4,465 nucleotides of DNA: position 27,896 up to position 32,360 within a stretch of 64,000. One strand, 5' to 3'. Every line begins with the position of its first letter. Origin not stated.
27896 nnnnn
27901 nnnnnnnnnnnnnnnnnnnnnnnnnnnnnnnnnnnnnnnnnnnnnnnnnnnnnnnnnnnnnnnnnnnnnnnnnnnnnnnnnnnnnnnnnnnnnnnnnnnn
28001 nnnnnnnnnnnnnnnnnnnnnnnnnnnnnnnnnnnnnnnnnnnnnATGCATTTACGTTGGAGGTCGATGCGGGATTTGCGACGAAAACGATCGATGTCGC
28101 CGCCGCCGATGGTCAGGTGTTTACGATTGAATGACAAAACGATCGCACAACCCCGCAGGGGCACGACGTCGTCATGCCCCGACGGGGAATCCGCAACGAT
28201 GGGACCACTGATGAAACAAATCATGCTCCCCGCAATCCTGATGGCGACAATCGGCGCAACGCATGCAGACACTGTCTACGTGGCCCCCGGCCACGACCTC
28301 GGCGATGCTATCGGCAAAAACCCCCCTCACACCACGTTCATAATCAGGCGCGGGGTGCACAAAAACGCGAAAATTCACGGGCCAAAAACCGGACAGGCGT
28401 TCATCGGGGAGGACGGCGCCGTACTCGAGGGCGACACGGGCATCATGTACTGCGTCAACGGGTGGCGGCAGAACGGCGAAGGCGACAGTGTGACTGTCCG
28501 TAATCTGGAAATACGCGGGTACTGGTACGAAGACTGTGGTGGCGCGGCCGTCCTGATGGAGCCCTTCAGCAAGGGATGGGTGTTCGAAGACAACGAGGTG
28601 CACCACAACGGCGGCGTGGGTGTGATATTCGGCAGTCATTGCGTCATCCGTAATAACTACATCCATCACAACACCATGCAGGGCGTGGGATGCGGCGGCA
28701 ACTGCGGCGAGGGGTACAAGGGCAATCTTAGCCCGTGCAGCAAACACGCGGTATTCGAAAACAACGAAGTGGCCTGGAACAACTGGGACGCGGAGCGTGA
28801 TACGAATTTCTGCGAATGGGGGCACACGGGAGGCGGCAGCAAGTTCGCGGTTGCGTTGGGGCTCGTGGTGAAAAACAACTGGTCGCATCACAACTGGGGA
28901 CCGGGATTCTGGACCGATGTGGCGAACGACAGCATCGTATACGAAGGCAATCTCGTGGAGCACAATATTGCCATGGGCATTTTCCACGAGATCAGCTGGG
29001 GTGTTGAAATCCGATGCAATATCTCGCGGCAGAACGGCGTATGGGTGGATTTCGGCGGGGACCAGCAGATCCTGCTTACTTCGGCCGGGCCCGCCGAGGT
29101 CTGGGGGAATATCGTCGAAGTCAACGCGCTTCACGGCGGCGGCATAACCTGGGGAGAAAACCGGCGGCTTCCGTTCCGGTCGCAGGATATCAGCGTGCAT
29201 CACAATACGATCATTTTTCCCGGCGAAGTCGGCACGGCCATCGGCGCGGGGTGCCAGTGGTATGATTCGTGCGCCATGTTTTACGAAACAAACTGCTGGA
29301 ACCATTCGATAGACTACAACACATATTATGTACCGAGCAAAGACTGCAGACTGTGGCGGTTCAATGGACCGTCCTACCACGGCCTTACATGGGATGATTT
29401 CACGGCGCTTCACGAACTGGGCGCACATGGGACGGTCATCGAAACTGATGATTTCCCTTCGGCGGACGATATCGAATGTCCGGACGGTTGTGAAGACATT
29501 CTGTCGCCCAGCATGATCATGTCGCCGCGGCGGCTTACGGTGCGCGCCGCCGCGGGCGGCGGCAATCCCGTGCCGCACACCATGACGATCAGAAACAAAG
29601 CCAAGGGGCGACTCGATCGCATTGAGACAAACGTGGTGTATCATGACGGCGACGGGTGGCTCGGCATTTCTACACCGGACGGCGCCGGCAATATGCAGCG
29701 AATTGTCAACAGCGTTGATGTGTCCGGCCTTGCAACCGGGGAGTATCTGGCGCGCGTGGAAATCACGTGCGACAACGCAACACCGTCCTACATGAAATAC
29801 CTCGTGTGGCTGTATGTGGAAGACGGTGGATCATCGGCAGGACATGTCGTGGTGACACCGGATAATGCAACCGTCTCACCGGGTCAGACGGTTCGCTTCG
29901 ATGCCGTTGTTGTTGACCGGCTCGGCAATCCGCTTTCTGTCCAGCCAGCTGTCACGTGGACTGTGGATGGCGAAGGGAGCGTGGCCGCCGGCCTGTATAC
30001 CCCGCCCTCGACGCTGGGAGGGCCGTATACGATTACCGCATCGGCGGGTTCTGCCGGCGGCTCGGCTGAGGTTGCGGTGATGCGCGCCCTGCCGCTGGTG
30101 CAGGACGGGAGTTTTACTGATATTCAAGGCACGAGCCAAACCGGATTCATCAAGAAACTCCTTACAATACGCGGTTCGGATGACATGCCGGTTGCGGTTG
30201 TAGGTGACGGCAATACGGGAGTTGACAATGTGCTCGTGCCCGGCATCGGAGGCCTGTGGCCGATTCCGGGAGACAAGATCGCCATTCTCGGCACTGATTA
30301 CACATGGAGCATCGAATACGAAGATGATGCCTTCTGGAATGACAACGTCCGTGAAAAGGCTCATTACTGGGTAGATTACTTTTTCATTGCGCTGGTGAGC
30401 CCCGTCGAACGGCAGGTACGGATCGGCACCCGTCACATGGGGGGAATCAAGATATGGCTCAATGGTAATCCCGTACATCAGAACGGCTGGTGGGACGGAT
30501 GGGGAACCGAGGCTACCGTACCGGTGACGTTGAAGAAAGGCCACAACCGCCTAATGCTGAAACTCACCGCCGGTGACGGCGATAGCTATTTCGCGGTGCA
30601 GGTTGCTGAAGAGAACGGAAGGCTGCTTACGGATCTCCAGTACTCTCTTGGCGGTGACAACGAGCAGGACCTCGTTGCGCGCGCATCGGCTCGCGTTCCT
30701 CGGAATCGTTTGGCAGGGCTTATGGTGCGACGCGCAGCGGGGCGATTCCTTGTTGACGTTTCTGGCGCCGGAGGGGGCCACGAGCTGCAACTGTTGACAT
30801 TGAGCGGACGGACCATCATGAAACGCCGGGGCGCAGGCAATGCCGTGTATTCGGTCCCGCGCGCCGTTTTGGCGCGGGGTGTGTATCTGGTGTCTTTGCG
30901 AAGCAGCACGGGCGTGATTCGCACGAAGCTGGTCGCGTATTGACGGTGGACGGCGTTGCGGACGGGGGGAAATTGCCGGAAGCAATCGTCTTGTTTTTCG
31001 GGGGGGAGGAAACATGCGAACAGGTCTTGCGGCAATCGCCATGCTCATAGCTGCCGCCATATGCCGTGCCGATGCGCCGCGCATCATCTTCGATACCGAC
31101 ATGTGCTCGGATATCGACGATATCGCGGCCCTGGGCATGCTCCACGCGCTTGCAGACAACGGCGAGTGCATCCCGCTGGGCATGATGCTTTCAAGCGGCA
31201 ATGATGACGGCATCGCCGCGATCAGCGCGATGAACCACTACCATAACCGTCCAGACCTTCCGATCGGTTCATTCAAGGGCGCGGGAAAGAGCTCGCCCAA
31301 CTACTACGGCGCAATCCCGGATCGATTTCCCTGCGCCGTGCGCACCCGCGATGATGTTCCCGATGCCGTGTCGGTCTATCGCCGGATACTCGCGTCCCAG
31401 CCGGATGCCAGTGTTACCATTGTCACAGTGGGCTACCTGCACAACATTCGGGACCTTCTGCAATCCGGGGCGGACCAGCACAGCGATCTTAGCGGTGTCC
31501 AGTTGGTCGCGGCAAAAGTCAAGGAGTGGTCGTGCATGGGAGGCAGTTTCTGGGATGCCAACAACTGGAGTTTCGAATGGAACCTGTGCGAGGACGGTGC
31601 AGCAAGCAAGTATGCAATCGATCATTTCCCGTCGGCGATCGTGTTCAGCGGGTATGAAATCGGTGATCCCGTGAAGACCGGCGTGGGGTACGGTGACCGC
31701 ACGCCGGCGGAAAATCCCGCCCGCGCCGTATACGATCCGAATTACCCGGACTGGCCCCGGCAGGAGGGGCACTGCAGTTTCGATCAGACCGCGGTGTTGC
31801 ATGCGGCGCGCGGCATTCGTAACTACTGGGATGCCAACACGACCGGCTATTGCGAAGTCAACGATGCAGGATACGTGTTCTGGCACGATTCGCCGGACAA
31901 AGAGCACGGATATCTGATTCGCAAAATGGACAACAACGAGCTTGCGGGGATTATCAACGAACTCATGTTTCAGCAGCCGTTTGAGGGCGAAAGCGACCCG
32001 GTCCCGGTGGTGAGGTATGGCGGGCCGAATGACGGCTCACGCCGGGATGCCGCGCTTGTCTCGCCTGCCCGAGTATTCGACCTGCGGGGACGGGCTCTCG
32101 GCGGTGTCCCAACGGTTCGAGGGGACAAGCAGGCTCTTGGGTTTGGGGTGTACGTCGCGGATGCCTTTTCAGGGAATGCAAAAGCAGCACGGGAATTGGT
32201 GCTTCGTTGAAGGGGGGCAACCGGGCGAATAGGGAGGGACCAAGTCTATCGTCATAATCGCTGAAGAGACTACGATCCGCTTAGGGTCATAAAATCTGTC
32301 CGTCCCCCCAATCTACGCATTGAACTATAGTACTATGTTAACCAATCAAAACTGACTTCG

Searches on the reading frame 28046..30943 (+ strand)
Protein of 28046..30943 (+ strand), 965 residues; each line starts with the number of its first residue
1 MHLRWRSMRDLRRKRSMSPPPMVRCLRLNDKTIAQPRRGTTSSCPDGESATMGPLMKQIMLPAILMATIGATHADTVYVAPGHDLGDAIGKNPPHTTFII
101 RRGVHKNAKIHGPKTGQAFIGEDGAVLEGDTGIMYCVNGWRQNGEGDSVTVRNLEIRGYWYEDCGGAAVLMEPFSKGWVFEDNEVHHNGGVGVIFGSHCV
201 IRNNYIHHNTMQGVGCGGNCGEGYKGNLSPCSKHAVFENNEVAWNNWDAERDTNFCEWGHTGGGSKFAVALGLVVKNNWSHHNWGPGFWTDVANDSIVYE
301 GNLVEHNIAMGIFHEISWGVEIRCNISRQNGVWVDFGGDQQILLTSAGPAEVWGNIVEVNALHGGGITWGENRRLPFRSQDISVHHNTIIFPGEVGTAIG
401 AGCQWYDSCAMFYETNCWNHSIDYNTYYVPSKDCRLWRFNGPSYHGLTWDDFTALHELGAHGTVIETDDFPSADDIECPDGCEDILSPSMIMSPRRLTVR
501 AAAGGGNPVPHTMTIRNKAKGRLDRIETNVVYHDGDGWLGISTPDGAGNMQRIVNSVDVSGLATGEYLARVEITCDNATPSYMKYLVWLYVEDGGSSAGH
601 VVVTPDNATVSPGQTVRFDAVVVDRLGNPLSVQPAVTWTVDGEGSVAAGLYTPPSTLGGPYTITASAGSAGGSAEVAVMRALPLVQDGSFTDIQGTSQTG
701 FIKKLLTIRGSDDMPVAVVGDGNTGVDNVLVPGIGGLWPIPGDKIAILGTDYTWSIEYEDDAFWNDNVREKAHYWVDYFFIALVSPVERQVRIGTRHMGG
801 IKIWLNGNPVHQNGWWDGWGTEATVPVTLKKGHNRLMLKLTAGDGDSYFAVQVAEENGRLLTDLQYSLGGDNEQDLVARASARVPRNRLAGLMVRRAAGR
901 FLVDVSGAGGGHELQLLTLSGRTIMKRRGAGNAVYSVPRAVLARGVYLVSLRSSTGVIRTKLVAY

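Call 18: search_protein_families(library=pfam, proteins=[window:28046-30943:+], max_evalue=0.01)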
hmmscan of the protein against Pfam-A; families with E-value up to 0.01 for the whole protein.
window:28046-30943:+ (965 aa): 1 family
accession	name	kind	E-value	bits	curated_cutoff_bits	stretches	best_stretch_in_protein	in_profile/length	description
PF13229.12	Beta_helix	-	8.7e-12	45.4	25.9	2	107-220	15-124/158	Right handed beta helix region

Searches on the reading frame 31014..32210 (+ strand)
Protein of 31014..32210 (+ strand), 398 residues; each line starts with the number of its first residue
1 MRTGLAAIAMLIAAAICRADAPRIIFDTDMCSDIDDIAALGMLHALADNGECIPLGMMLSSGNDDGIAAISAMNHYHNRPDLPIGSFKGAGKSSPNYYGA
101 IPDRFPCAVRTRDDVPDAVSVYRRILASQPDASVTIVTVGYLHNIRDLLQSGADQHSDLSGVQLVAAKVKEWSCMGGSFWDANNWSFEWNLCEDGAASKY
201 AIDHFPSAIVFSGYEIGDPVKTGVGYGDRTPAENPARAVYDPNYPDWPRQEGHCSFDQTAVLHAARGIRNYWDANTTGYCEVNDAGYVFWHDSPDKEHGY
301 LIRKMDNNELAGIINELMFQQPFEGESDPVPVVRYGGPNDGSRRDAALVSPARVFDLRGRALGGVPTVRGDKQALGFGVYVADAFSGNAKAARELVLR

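Call 19: search_protein_families(library=pfam, proteins=[window:31014-32210:+], max_evalue=0.01)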
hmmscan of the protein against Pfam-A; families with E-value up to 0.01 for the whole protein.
window:31014-32210:+ (398 aa): 1 family
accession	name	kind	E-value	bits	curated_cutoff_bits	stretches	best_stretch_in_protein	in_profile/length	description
PF01156.24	IU_nuc_hydro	-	6.5e-09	36.3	34.2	1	24-204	1-177/297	Inosine-uridine preferring nucleoside hydrolase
